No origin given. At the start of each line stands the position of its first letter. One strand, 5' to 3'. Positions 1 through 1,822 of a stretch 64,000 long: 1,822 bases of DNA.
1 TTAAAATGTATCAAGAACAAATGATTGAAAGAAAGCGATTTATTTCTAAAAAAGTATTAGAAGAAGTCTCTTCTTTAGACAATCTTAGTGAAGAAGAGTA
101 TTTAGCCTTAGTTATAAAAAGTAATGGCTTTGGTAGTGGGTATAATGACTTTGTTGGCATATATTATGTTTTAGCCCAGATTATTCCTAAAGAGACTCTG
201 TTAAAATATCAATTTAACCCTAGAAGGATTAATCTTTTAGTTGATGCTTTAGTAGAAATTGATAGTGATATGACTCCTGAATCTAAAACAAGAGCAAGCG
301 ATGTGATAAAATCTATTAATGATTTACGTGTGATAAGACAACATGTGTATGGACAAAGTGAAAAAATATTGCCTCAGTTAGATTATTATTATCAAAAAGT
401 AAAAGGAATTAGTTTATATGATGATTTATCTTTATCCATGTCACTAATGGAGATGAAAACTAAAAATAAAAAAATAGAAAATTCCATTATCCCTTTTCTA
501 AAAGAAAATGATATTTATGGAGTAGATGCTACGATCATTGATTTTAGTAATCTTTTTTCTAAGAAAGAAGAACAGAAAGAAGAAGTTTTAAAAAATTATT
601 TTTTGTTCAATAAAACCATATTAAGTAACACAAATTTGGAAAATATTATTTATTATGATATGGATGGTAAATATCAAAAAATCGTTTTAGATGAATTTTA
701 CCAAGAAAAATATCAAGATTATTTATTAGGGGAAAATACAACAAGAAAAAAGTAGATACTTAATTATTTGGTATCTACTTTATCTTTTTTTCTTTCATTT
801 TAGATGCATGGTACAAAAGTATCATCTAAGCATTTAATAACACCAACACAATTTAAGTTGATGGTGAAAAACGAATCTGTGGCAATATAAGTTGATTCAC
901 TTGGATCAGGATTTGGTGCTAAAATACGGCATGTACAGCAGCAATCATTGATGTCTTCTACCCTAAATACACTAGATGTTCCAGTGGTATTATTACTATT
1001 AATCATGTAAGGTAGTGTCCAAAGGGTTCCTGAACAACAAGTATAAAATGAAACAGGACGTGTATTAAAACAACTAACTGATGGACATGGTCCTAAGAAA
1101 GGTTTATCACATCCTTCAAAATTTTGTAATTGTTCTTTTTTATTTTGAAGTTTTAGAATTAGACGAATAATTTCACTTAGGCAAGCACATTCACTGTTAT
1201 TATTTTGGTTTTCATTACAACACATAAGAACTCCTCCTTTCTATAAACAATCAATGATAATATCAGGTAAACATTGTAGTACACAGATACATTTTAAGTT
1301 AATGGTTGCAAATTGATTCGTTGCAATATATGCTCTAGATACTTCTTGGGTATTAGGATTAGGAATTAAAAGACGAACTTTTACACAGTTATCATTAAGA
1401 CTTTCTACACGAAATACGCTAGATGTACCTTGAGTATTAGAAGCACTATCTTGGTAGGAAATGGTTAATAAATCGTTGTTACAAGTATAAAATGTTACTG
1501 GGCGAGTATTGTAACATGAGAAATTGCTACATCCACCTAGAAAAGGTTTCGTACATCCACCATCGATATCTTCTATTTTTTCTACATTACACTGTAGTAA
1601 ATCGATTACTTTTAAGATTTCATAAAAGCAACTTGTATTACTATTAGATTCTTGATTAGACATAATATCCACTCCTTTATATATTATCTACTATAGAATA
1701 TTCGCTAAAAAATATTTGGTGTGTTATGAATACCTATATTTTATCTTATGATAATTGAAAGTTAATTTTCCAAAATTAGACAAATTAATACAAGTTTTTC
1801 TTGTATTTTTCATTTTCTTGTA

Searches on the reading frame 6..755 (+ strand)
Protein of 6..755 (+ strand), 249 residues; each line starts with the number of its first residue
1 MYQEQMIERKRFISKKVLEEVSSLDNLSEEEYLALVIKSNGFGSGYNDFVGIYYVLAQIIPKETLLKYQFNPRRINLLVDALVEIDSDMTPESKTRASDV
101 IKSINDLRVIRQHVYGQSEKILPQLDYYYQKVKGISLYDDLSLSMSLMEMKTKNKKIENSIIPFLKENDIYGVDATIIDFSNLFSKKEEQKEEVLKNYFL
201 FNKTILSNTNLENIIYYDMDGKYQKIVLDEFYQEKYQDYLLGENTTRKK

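Call 93: find_encoding_contigs(protein=window:6-755:+, flank=10000, max_places=3)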
Protein window:6-755:+ (249 aa): no gene with exactly this product is on record in the collection.

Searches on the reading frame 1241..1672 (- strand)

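Call 55: search_protein_families(library=pfam, proteins=[window:1241-1672:-], max_evalue=0.01)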
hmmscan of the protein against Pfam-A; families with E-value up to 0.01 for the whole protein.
window:1241-1672:- (143 aa): 1 family
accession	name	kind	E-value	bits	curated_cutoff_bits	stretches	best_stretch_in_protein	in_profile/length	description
PF10612.14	Spore-coat_CotZ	-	1.9e-12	48.1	24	1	5-108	2-110/159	Spore coat protein Z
